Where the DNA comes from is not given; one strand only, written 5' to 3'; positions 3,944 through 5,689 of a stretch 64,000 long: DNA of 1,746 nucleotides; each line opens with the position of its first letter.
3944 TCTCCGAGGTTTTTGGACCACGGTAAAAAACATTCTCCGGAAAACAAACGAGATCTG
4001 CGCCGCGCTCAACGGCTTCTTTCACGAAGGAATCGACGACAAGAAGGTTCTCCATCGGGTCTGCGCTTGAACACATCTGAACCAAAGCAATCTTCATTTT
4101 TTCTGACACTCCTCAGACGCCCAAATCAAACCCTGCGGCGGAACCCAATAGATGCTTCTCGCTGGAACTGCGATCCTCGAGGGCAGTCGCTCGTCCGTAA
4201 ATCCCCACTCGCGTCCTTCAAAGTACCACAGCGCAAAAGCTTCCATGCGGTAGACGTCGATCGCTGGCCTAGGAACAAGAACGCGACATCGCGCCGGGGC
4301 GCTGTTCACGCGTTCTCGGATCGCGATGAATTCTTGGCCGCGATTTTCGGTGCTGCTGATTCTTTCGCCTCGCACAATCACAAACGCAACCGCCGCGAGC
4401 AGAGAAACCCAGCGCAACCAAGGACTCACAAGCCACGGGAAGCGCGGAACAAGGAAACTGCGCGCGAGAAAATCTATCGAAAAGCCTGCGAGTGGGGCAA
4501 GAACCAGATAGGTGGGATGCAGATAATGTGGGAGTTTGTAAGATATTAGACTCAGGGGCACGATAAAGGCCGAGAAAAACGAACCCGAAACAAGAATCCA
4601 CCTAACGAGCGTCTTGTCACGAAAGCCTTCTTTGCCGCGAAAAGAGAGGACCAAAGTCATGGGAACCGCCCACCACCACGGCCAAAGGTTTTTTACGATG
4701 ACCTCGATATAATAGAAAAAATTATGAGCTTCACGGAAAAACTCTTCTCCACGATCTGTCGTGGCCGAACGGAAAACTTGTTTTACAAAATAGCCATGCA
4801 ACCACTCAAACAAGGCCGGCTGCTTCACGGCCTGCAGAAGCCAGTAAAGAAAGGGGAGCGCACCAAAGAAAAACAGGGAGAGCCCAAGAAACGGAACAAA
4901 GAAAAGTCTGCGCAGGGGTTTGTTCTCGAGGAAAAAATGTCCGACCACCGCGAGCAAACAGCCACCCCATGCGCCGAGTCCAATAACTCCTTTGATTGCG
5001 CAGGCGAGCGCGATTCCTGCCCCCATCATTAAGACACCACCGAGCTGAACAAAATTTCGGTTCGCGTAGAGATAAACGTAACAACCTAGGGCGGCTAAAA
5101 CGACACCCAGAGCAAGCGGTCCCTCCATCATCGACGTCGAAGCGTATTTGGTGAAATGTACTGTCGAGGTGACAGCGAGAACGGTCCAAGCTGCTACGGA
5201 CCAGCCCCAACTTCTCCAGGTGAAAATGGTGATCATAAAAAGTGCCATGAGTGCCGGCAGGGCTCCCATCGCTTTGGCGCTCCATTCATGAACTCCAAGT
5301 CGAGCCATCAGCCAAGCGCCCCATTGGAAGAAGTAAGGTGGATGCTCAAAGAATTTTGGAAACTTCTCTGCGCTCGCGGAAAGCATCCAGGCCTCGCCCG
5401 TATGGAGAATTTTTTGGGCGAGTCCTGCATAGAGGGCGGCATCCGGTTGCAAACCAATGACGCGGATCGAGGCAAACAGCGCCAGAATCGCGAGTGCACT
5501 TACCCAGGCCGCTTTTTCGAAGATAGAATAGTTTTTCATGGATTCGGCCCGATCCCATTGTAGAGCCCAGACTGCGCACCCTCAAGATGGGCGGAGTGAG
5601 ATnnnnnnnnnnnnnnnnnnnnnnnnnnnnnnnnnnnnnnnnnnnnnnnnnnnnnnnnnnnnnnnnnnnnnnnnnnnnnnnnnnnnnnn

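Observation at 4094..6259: Divergent ArnT-like GT39 glycosyltransferase and PAP2 phosphatase: candidate lipid A dephosphorylation and glycosylation pair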

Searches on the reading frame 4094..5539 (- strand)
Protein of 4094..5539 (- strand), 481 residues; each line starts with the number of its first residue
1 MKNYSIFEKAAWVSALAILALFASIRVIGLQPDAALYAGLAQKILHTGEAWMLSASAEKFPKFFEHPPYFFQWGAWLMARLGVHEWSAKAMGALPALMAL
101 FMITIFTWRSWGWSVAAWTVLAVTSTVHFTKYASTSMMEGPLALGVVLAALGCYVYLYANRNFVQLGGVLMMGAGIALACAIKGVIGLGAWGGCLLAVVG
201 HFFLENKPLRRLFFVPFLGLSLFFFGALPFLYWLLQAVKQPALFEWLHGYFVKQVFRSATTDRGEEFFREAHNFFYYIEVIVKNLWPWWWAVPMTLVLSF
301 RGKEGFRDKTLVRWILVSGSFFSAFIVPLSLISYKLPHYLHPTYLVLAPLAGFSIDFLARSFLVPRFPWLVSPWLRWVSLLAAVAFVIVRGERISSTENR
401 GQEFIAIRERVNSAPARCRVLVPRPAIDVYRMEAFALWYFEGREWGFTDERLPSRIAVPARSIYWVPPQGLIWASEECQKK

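Call 3: search_protein_families(library=pfam, proteins=[window:4094-5539:-], max_evalue=0.01)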
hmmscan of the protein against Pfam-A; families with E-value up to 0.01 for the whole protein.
window:4094-5539:- (481 aa): 0 families

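Call 4: search_protein_families(library=ncbifam, proteins=[window:4094-5539:-], max_evalue=0.01)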
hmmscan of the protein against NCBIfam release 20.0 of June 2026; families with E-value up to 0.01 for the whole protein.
window:4094-5539:- (481 aa): 0 families

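Call 5: search_protein_families(library=pfam, proteins=[window:4094-5539:-], max_evalue=10)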
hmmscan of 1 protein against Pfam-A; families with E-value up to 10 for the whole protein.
window:4094-5539:- (481 aa): 0 families
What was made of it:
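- On Pfam PMT_2 (PF13231) superfamily of bacterial GT-C transferases: The window protein has no hit even at E<=10 (call 5).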

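Call 6: search_solved_structures(query=window:4094-5539:-, max_evalue=10)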
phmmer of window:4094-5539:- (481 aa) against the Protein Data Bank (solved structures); distinct sequences matched with E-value up to 10: 0.

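Call 8: find_homologous_proteins(query=window:4094-5539:-, max_evalue=0.001)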
Query window:4094-5539:- (481 aa): 33 proteins with E <= 0.001 among 8000 candidates.
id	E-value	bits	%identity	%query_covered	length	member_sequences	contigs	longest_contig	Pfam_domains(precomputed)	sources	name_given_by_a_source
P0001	0.0e+0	1015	90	100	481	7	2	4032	-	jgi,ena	jgi:4-amino-4-deoxy-L-arabinose transferase-like glycosyltransferase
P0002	5.0e-266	901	78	100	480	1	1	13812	-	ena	-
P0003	8.5e-260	881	77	100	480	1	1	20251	-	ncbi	ncbi:MAG: hypothetical protein ABIR96_03690 [Bdellovibrionota bacterium]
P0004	1.5e-244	830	73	100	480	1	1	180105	-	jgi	jgi:4-amino-4-deoxy-L-arabinose transferase-like glycosyltransferase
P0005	2.5e-227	774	71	100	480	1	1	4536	-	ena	-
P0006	1.5e-168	580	54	100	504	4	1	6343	-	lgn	-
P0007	6.7e-158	545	54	95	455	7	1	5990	-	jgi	jgi:4-amino-4-deoxy-L-arabinose transferase-like glycosyltransferase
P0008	9.5e-138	478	45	97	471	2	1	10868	-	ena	-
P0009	1.8e-137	477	47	99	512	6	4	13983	-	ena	-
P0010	5.1e-134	466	46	100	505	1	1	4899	-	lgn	-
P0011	3.0e-124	434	45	98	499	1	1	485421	-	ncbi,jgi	jgi:4-amino-4-deoxy-L-arabinose transferase-like glycosyltransferase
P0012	8.5e-120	419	44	96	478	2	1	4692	-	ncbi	-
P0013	2.0e-111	391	42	99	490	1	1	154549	-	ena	-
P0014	5.1e-103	364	41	98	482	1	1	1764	-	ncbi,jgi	jgi:4-amino-4-deoxy-L-arabinose transferase-like glycosyltransferase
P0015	1.1e-102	363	39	99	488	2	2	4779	-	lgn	-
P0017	6.6e-94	334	40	99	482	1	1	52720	-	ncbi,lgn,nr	ncbi:MAG: glycosyltransferase family 39 protein [Bdellovibrionales bacterium]|nr:glycosyltransferase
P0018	7.5e-94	333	37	99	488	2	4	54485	-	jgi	jgi:4-amino-4-deoxy-L-arabinose transferase-like glycosyltransferase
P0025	3.8e-79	285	40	93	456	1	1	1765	PF13231.13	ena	-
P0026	2.9e-75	272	35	98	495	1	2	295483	-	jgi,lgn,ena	-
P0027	4.2e-74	268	37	96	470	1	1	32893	-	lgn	-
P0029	1.2e-73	267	39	94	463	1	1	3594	PF13231.13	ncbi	-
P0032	2.5e-68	249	34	98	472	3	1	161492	-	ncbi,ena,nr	ncbi:MAG TPA: hypothetical protein VM901_11660 [Bdellovibrionota bacterium]|nr:hypothetical protein 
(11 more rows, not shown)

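Call 10: search_solved_structures(query=A1, max_evalue=10, show_alignments=3)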
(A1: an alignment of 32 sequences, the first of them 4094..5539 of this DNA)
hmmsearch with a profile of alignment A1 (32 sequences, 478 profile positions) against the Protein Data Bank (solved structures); distinct sequences matched with E-value up to 10: 2.
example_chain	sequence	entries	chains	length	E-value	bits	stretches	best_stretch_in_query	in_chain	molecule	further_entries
5ezm_A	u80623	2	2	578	1.6e-15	60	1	11-364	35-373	4-amino-4-deoxy-L-arabinose transferase or related glycosyltransferases of PMT family | 4-amino-4-deoxy-L-arabinose (L-Ara4N) transferase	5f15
1gob_A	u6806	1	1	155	0.93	11.3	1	390-456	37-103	RIBONUCLEASE H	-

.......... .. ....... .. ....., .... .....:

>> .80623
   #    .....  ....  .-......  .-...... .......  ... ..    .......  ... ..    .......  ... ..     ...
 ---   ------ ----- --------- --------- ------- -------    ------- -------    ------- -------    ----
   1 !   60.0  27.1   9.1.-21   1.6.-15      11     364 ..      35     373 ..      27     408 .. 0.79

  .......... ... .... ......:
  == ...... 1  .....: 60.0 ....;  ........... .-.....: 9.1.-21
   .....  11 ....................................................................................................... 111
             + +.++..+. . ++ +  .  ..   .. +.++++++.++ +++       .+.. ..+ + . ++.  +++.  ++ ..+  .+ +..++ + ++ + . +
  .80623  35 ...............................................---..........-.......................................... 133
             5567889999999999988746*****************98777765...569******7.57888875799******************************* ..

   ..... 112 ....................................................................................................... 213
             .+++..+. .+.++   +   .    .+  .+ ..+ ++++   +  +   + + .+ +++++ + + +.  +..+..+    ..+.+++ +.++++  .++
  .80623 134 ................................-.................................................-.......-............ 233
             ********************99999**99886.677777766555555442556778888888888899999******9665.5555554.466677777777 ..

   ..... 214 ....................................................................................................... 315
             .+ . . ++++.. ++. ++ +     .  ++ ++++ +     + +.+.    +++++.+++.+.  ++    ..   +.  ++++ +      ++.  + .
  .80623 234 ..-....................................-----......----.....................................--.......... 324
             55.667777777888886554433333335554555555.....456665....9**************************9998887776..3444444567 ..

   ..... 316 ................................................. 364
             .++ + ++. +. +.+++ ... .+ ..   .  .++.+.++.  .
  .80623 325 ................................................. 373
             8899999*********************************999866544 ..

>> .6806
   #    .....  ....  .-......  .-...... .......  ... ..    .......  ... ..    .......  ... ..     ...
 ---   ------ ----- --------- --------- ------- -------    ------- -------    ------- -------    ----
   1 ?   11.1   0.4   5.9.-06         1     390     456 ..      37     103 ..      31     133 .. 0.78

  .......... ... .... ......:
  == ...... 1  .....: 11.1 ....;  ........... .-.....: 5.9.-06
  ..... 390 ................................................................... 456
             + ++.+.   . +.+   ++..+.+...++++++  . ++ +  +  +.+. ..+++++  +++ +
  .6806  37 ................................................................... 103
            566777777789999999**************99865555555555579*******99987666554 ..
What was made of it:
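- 4094..5539 (-): 481-aa polytopic GT-C fold glycosyltransferase. It belongs to a divergent PMT_2/ArnT-like subfamily found only in uncultured Bdellovibrionota. It has a small C-terminal periplasmic alpha/beta domain (about residues 395-481) with a near-invariant Cys pair (C418, C478). The family profile hits ArnT 5ezm at E 1.6e-15 (call 10).
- Family profile to ArnT at E 1.6e-15 with active-site residues aligned (call 10).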

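Call 11: search_protein_families(library=pfam, alignment_id=A1, max_evalue=0.1)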
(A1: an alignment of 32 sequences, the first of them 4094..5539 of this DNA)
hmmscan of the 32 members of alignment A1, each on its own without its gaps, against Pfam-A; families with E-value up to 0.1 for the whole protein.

A. member 1, window:4094-5539:- (481 aa): 0 families

B. families by the number of members that match (of 32 scanned): 7 families
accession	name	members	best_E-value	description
PF13231.12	PMT_2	4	1.2e-09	Dolichyl-phosphate-mannose-protein mannosyltransferase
PF14257.11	DUF4349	1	0.015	Domain of unknown function (DUF4349)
PF11168.14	DUF2955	1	0.025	Protein of unknown function (DUF2955)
PF22282.1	CydS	1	0.032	CydS-like protein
PF11862.13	DUF3382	1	0.046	Domain of unknown function (DUF3382)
PF03219.20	TLC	1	0.077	TLC ATP/ADP transporter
PF10106.14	DUF2345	1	0.092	Uncharacterized protein conserved in bacteria (DUF2345)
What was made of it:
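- On Pfam PMT_2 (PF13231) superfamily of bacterial GT-C transferases: Four of 32 family members hit, with a best E of 1.2e-9 (call 11).
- On GT39 protein O-mannosyltransferases (Pfam PMT PF02366 plus MIR domains): There is no PMT or MIR hit (calls 3, 5, 11).
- Checked: Family profile: hit to Cupriavidus ArnT 5ezm at E 1.6e-15; 4 of 32 members hit PMT_2 (calls 10, 11).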

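Call 13: find_related_loci(query=A1, collection=genome_contigs, flank=6000)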
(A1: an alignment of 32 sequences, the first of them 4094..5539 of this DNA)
Query A1 (481 aa) in genome_contigs; peptide patterns used: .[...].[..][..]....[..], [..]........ (x = any residue, [..] = any of these).
61 stretches matched a pattern; 8 encode a relative of the query (tblastn E <= 1e-3); 8 distinct loci.
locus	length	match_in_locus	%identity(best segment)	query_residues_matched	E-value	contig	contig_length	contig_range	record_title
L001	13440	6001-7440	77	1-480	0e+0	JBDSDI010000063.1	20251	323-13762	MAG: Bdellovibrionota bacterium isolate cluster1_bin.178 k127_565825, whole genome shotgun sequence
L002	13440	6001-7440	47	1-478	1e-136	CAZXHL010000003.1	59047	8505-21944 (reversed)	MAG TPA_asm: uncultured Bacteriovorax sp. isolate SRP118108_co1_485 genome assembly, contig: NODE_190_length_59047_cov_5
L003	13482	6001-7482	46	1-481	7e-131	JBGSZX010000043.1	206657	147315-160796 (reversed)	MAG: Bdellovibrionota bacterium isolate JTS-AC59 k141_3363562, whole genome shotgun sequence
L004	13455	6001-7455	39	2-478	1e-97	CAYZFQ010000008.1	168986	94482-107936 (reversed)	MAG TPA_asm: uncultured Bacteriovoracaceae bacterium isolate SRP296810_co1_92 genome assembly, contig: NODE_76_length_16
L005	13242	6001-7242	40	29-450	7e-84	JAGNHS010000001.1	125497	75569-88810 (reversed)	MAG: Proteobacteria bacterium isolate Gw_Eff_bin_446 Gw_Eff_150_length_125497_cov_6.397424, whole genome shotgun sequenc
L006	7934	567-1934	36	16-467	1e-79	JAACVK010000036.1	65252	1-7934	MAG: bacterium isolate CG_2015-01t_44_12 CG_2015-01t_curated_scaffold_146, whole genome shotgun sequence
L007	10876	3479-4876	34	8-479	3e-72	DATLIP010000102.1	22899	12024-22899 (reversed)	MAG TPA_asm: Bdellovibrionota bacterium isolate SMAG_U13672 k141_1915887, whole genome shotgun sequence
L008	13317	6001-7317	37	29-478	5e-84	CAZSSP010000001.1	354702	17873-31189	MAG TPA_asm: uncultured Bacteriovoracaceae bacterium isolate SRP278252_co1_810 genome assembly, contig: NODE_13_length_3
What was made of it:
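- The GT-C family signature was not found in any cultured Bdellovibrio genome among 185,579 species representatives (call 13).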

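Call 21: search_protein_families(library=pfam, proteins=[L005:5262-5858:-, L007:2915-3439:-, L005:7621-9348:+, L007:5029-5529:+, L006:2091-3800:+, L005:3370-4986:-, L007:22-2793:-, L007:5555-6379:-], max_evalue=0.001)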
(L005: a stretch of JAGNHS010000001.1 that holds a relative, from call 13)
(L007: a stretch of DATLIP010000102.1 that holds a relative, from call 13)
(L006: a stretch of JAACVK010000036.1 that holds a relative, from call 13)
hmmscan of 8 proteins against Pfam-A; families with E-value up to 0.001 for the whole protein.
L005:5262-5858:- (198 aa): 0 families

L007:2915-3439:- (174 aa): 0 families

L005:7621-9348:+ (575 aa): 1 family
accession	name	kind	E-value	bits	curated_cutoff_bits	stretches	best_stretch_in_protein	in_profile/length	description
PF01019.26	G_glu_transpept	-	6e-161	537.2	27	1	61-570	2-512/512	Gamma-glutamyltranspeptidase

L007:5029-5529:+ (166 aa): 0 families

L006:2091-3800:+ (569 aa): 1 family
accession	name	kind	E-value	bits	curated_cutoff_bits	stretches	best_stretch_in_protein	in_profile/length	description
PF01019.26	G_glu_transpept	-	2.6e-154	515.3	27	1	56-563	3-511/512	Gamma-glutamyltranspeptidase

L005:3370-4986:- (538 aa): 1 family
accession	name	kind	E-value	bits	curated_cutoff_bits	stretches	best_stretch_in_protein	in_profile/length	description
PF00496.27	SBP_bac_5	-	1.7e-101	340.5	32.4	1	79-460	2-367/368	Bacterial extracellular solute-binding proteins, family 5 Middle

L007:22-2793:- (923 aa): 4 families
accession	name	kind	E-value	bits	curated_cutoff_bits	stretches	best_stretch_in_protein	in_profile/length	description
PF00676.26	E1_dh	-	1.7e-56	191.8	22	1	190-504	9-296/300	Dehydrogenase E1 component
PF02779.29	Transket_pyr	-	2.7e-47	161.1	27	1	578-769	3-173/174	Transketolase, pyrimidine binding domain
PF16870.10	OxoGdeHyase_C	-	1.8e-44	151.6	27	1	774-922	1-151/151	2-oxoglutarate dehydrogenase C-terminal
PF16078.10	2-oxogl_dehyd_N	-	8.1e-16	57.7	27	1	6-41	3-38/41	2-oxoglutarate dehydrogenase N-terminus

L007:5555-6379:- (274 aa): 2 families
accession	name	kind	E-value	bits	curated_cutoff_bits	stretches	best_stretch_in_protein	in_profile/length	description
PF00756.26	Esterase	-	1.6e-33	117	22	1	36-268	20-250/251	Putative esterase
PF01738.24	DLH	-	2.4e-05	24.5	21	1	65-256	34-188/217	Dienelactone hydrolase family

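Call 22: predict_structure(alignment_id=A1)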
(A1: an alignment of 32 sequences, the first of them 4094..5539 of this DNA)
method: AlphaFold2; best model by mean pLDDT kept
length: 481 residues; sequences in the alignment: 32
mean_pLDDT: 92.0   pTM: 0.91
mean pLDDT of the five models: 92.0, 91.6, 91.6, 90.9, 90.0
residues with pLDDT >= 90: 379; 70-90: 89; 50-70: 11; < 50: 2
segments of 3 or more residues with pLDDT < 50: none
pLDDT, mean of each block of 10 residues (from residue 1): 75 95 90 95 94 88 93 97 95 96 97 96 85 86 97 97 97 98 95 97 91 94 97 93 91 90 71 83 79 96 92 97 94 86 92 96 93 92 92 89 94 94 94 96 93 93 93 89 52
secondary structure, 60 per line:
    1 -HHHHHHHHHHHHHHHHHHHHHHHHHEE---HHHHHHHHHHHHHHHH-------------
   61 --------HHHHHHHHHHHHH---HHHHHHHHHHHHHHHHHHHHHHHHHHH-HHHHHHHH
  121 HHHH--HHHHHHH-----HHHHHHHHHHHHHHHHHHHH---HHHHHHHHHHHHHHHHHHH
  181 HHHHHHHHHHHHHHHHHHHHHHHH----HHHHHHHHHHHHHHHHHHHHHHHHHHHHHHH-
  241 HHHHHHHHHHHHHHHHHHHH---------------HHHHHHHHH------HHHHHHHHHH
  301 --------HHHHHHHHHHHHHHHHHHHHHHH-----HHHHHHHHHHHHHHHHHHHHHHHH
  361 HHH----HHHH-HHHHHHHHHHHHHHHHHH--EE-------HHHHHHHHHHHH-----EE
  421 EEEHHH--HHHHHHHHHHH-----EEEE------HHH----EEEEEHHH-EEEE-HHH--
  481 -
elements in order: H2-26 H32-47 H69-81 H85-111 H113-124 H127-133 H139-158 H162-204 H209-239 H241-260 H276-284 H291-300 H309-331 H337-363 H368-371 H373-390 H402-413 E419-423 H429-439 E445-448 E462-466 E471-474
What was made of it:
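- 4094..5539 (-): AF2 pLDDT is 92 (call 22).
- On ArnT / GT83 lipid A aminoarabinose transferase: AF2 model with pLDDT 92 (call 22).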

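Call 26: find_encoding_contigs(protein=P0011, flank=5000, max_places=1)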
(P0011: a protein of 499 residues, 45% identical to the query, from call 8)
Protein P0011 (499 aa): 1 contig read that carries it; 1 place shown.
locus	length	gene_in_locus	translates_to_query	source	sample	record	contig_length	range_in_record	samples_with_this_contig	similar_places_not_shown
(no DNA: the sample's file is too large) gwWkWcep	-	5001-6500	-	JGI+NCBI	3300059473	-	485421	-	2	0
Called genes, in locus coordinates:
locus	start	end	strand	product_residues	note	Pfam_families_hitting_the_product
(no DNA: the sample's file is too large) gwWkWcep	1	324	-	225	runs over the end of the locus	PF01791:DeoC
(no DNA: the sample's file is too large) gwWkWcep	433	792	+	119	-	-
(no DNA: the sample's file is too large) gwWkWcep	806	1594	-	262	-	PF00557:Peptidase_M24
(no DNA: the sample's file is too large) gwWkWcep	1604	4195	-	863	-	PF00912:Transgly, PF00905:Transpeptidase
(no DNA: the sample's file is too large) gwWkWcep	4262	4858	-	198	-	PF01569:PAP2, PF14378:PAP2_3 (weak)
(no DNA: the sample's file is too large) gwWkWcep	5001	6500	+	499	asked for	-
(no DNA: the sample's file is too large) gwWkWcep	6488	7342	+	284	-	PF00795:CN_hydrolase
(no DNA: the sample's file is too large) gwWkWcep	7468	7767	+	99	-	PF00216:Bac_DNA_binding, PF18291:HU-HIG (weak)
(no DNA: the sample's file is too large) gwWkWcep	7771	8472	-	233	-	-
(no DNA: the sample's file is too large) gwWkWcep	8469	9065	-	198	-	-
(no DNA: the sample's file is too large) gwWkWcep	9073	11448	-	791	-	PF00498:FHA, PF16697:Yop-YscD_cpl, PF17913:FHA_2 (faint), PF16697:Yop-YscD_cpl, PF00498:FHA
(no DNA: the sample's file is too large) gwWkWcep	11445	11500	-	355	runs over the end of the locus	PF16697:Yop-YscD_cpl, PF00498:FHA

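Call 27: find_encoding_contigs(protein=P0013, flank=5000, max_places=1)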
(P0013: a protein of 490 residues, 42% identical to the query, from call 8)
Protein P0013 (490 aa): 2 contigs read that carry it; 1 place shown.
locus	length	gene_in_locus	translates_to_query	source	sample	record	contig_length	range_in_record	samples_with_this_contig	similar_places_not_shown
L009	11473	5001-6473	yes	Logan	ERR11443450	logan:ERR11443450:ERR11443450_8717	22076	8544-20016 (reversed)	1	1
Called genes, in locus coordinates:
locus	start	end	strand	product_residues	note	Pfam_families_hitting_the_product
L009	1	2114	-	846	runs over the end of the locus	PF00912:Transgly, PF00905:Transpeptidase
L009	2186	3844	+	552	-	PF00496:SBP_bac_5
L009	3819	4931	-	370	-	PF04932:Wzy_C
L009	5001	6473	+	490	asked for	-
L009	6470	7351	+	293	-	PF00795:CN_hydrolase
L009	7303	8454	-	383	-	PF00912:Transgly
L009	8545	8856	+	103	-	PF00216:Bac_DNA_binding, PF18291:HU-HIG (weak)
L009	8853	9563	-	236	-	-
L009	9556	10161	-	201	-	-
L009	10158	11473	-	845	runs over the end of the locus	PF00498:FHA, PF16697:Yop-YscD_cpl, PF00498:FHA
